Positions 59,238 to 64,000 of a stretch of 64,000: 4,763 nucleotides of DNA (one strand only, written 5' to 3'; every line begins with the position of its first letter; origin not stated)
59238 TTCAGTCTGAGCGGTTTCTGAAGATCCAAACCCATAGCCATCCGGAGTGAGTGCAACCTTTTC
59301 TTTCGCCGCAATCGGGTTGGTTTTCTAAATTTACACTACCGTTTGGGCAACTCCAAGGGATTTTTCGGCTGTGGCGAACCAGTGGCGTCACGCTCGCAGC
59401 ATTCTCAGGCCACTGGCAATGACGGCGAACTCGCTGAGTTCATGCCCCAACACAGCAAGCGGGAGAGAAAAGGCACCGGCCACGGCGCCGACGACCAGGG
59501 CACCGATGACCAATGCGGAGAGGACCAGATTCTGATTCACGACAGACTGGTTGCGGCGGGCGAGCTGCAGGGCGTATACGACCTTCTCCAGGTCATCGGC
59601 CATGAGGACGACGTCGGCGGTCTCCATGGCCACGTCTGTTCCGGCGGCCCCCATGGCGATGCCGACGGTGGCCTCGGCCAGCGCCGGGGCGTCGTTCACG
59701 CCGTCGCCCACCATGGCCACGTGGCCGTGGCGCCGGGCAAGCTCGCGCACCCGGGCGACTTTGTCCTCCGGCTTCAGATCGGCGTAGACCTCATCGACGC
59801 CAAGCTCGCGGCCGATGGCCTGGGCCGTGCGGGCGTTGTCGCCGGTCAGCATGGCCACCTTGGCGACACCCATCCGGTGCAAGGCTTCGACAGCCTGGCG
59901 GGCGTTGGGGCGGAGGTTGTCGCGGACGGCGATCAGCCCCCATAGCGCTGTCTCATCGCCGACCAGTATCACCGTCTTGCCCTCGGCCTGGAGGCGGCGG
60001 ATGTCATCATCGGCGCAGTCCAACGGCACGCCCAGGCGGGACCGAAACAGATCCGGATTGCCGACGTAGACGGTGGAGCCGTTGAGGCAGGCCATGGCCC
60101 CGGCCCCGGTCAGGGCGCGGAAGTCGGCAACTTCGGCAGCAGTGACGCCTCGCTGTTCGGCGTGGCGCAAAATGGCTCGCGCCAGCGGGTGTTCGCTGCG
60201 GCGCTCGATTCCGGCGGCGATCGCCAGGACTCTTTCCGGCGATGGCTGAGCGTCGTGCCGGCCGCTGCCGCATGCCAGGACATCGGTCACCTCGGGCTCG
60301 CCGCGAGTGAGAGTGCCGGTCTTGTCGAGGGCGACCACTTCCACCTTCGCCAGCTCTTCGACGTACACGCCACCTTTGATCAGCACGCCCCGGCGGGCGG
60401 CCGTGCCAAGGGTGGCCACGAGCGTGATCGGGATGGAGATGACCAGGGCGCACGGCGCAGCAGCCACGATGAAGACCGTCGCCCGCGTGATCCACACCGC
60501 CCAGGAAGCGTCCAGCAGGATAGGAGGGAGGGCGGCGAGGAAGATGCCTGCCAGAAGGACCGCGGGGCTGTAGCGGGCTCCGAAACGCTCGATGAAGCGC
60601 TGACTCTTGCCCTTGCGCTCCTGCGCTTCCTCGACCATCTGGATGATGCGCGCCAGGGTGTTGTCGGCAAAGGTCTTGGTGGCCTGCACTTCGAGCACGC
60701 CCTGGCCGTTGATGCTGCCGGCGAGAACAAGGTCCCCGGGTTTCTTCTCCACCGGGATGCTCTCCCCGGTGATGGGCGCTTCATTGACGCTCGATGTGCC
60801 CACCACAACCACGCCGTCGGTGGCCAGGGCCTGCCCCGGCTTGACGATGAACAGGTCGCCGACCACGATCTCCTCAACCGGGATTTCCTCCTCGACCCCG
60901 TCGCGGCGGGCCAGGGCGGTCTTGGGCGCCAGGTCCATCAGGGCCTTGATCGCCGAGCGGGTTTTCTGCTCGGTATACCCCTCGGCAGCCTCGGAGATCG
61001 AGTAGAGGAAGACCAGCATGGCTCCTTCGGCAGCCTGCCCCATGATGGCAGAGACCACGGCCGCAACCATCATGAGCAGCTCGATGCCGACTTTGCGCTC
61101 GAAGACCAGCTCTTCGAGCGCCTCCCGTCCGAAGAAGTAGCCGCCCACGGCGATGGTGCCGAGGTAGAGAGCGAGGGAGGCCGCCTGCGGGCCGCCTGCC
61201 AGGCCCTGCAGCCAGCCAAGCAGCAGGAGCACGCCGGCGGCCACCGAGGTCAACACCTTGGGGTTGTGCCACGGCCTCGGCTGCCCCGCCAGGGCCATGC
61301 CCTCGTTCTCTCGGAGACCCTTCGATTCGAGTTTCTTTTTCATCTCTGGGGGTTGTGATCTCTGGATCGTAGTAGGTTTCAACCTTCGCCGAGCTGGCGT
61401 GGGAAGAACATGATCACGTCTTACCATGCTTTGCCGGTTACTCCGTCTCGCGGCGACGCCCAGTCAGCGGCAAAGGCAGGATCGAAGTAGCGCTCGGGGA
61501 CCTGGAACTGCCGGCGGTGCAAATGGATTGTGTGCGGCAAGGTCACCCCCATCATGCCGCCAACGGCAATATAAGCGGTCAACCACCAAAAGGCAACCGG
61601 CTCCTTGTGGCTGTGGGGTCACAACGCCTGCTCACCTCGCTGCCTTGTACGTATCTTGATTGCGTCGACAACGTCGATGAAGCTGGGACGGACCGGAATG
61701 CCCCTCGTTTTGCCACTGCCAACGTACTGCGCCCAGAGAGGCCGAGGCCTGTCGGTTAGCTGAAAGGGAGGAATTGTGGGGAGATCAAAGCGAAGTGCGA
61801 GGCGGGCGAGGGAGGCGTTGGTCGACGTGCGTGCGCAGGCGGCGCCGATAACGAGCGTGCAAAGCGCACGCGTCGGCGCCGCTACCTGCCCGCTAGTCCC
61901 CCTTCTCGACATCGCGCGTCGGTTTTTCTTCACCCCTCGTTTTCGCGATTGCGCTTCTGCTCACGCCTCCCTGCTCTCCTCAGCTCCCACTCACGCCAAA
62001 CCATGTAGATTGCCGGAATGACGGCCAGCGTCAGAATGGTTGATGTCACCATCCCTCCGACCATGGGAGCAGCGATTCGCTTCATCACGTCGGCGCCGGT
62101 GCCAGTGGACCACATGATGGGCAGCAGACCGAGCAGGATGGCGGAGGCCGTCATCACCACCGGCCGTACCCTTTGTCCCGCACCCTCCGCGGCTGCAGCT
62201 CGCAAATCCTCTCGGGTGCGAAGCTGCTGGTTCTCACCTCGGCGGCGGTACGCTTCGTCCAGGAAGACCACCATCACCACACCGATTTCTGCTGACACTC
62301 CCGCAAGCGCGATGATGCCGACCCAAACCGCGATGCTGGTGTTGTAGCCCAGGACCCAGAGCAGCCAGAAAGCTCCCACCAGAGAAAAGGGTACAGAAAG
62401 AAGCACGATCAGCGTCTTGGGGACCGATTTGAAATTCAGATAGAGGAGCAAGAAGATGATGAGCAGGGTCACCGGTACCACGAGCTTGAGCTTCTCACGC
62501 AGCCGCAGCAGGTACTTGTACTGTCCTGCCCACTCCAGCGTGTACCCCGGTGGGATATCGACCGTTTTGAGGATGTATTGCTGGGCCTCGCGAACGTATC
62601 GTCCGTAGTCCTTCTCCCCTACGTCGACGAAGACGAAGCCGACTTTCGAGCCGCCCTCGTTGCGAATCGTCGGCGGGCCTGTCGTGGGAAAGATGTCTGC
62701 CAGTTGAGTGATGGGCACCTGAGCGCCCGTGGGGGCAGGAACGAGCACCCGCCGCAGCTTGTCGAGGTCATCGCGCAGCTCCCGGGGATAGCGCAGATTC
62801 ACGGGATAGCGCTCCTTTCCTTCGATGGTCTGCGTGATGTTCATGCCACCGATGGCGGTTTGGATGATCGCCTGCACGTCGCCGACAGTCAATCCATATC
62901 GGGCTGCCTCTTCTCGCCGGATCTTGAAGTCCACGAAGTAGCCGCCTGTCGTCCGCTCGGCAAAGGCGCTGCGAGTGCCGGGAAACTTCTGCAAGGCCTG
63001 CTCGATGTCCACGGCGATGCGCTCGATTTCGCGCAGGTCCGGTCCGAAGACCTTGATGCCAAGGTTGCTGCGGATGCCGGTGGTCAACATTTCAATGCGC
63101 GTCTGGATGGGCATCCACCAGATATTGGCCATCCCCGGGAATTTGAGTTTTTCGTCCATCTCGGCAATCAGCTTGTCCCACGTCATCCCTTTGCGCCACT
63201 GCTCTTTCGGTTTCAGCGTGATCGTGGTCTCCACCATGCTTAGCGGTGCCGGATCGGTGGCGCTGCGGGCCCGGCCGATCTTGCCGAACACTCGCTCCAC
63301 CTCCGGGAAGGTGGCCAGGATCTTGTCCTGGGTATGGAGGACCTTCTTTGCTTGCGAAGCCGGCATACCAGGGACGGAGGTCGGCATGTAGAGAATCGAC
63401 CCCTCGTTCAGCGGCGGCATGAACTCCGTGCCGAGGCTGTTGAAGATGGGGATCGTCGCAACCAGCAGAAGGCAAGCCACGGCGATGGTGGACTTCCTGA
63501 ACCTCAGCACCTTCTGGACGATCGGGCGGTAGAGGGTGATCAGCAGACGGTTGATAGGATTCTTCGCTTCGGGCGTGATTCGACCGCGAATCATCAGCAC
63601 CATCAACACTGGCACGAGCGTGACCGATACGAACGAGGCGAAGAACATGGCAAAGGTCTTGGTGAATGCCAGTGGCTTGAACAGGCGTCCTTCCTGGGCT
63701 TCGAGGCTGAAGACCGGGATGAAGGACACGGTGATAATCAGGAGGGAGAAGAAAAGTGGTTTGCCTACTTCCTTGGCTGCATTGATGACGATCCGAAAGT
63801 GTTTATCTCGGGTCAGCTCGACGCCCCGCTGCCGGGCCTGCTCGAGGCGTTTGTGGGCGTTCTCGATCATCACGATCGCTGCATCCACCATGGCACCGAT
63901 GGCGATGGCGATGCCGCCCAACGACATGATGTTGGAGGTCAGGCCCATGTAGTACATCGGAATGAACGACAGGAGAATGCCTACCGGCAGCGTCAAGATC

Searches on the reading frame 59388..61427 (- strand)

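Call 10: search_protein_families(library=pfam, proteins=[window:59388-61427:-], max_evalue=0.001)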
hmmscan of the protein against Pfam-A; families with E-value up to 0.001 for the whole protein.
window:59388-61427:- (679 aa): 5 families
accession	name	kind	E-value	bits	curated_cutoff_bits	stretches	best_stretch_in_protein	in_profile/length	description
PF00122.25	E1-E2_ATPase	-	4.4e-50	170.2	28.1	1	166-346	2-181/181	E1-E2 ATPase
PF00702.32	Hydrolase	-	4e-39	135.4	26.4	1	363-586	2-190/191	haloacid dehalogenase-like hydrolase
PF12710.13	HAD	-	1.4e-05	26.1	27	1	504-583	84-188/189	haloacid dehalogenase-like hydrolase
PF18603.7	LAL_C2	-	0.00011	22.8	29.4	1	537-587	19-69/78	L-amino acid ligase C-terminal domain 2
PF12920.12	TcdA_TcdB_pore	-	0.00011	21.1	27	1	574-661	164-255/655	TcdA/TcdB pore forming domain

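Call 52: search_protein_families(library=ncbifam, proteins=[window:59388-61427:-], max_evalue=0.001)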
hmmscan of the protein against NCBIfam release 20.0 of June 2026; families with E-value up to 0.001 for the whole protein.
window:59388-61427:- (679 aa): 23 families
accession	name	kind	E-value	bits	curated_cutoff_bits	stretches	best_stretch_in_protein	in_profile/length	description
TIGR01525.1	ATPase-IB_hvy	subfamily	5.5e-179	596.6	346.25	1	115-675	1-559/560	heavy metal translocating P-type ATPase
TIGR01512.1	ATPase-IB2_Cd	subfamily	6e-155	516.7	313.5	2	115-430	1-290/494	cadmium family heavy metal-translocating P-type ATPase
NF008262.1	PRK11033.1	equivalog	4.7e-149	498.1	1005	1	62-678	127-729/731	zinc/cadmium/mercury/lead-transporting ATPase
NF033775.1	P_type_ZntA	exception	4.1e-135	451.9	1240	1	83-678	152-730/732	Zn(II)/Cd(II)/Pb(II) translocating P-type ATPase ZntA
TIGR01511.1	ATPase-IB1_Cu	subfamily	5.1e-114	382.1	397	1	132-639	43-498/542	copper-translocating P-type ATPase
NF007952.0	PRK10671.1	equivalog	5.6e-96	322.5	1316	1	135-652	293-799/838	copper-exporting P-type ATPase CopA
TIGR01494.1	ATPase_P-type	subfamily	4.9e-85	285.8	62.3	2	407-652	236-464/478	HAD-IC family P-type ATPase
TIGR01647.1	ATPase-IIIA_H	equivalog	2.7e-54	184.6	615.5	3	115-427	38-347/755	plasma-membrane proton-efflux P-type ATPase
TIGR01497.1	kdpB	equivalog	9.2e-52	176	527.9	1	138-622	73-562/675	potassium-transporting ATPase subunit KdpB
NF010609.0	PRK14010.1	equivalog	3.2e-45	154.5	1323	1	147-616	81-551/673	K(+)-transporting ATPase subunit B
TIGR01522.1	ATPase-IIA2_Ca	equivalog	3.8e-43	147.4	798.3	3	547-654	567-675/854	calcium-transporting P-type ATPase, PMR1-type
TIGR01517.1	ATPase-IIB_Ca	equivalog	4.1e-36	124.5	507.05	3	547-636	607-695/882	calcium-translocating P-type ATPase, PMCA-type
TIGR01523.1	ATPase-IID_K-Na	equivalog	5.8e-34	116.9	645.05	3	547-640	671-763/997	potassium/sodium efflux P-type ATPase, fungal-type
TIGR01116.1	ATPase-IIA1_Ca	equivalog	2.3e-31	108.7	703.4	2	494-624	456-599/799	calcium-translocating P-type ATPase, SERCA-type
TIGR01657.1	P-ATPase-V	hypoth_equivalog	2.7e-30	104.7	618.25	2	137-230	198-292/1055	ATP13A2 family polyamine export P-type ATPase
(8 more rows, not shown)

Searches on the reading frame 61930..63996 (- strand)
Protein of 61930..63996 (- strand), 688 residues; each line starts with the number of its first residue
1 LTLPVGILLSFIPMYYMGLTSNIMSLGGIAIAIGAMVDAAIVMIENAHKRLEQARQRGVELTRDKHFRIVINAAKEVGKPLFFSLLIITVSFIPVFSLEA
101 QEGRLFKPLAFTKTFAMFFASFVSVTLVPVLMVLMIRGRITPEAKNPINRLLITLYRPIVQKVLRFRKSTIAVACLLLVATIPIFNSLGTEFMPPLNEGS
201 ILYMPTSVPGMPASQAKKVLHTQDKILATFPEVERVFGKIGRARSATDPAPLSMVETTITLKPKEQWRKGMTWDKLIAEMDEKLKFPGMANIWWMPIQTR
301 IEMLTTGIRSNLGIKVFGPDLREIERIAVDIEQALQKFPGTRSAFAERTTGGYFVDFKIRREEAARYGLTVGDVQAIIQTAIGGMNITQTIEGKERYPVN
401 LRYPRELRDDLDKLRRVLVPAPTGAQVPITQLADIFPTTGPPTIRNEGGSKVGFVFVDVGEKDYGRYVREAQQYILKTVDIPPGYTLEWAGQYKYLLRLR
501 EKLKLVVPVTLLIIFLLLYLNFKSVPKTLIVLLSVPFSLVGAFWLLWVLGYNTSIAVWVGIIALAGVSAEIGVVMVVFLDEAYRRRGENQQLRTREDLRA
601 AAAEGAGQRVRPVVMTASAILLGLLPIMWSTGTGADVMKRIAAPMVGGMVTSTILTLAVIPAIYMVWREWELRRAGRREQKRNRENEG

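Call 10: search_protein_families(library=pfam, proteins=[window:61930-63996:-], max_evalue=0.001)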
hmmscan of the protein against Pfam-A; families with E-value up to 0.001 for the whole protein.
window:61930-63996:- (688 aa): 2 families
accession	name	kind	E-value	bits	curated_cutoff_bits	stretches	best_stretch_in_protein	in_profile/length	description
PF00873.25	ACR_tran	-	1.3e-148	497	28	1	2-666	364-1019/1021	AcrB/AcrD/AcrF family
PF03176.21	MMPL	-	1e-10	41.6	20.5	1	501-681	143-316/333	MMPL family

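Call 52: search_protein_families(library=ncbifam, proteins=[window:61930-63996:-], max_evalue=0.001)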
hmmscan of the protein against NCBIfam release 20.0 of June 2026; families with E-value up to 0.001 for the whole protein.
window:61930-63996:- (688 aa): 14 families
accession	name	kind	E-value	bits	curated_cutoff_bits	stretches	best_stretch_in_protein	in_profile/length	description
TIGR00914.1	2A0601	subfamily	4.4e-219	729.9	701.45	1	1-669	373-1038/1051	CusA/CzcA family heavy metal efflux RND transporter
NF033617.1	RND_permease_2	subfamily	5.1e-87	292.9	1250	1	1-666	362-1006/1009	multidrug efflux RND transporter permease subunit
NF000282.2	RND_permease_1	subfamily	1.9e-66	224.8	1250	1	2-667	370-1027/1029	multidrug efflux RND transporter permease subunit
TIGR00915.1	2A0602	subfamily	2.5e-61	207.8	940.35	1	1-680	370-1041/1050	efflux RND transporter permease subunit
NF007905.0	PRK10614.1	equivalog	3.1e-57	194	1774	1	2-680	365-1021/1025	multidrug efflux RND transporter permease subunit MdtC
NF007798.0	PRK10503.1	equivalog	3.6e-53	180.5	1584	1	3-681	375-1036/1040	MdtB/MuxB family multidrug efflux RND transporter permease subunit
NF007133.0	PRK09579.1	equivalog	1.6e-46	158.4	1763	2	358-667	704-1002/1017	multidrug efflux RND transporter permease subunit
NF007131.0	PRK09577.1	equivalog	1.9e-39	135.2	1768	1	2-681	370-1037/1045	multidrug efflux RND transporter permease subunit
NF007842.1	PRK10555.1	equivalog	1.7e-34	118.9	1854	2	358-668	728-1027/1036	multidrug efflux RND transporter permease AcrD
NF000037.1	RND_perm_OqxB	exception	1.7e-34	118.8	2200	2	338-676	714-1043/1050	multidrug efflux RND transporter permease subunit OqxB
NF011706.2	PRK15127.1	equivalog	3.7e-29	101.3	2150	2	357-670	729-1032/1049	multidrug efflux RND transporter permease subunit AcrB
TIGR00921.1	2A067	subfamily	1.4e-08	33.3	351.9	1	476-682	163-364/733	hydrophobe/amphiphile efflux-3 (HAE3) family transporter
TIGR00833.1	actII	subfamily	2.7e-08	32.6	874.7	1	499-680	171-345/910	MMPL family RND transporter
NF009583.0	PRK13024.1-3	subfamily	0.00039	18.6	721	0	508-684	587-750/755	protein translocase subunit SecDF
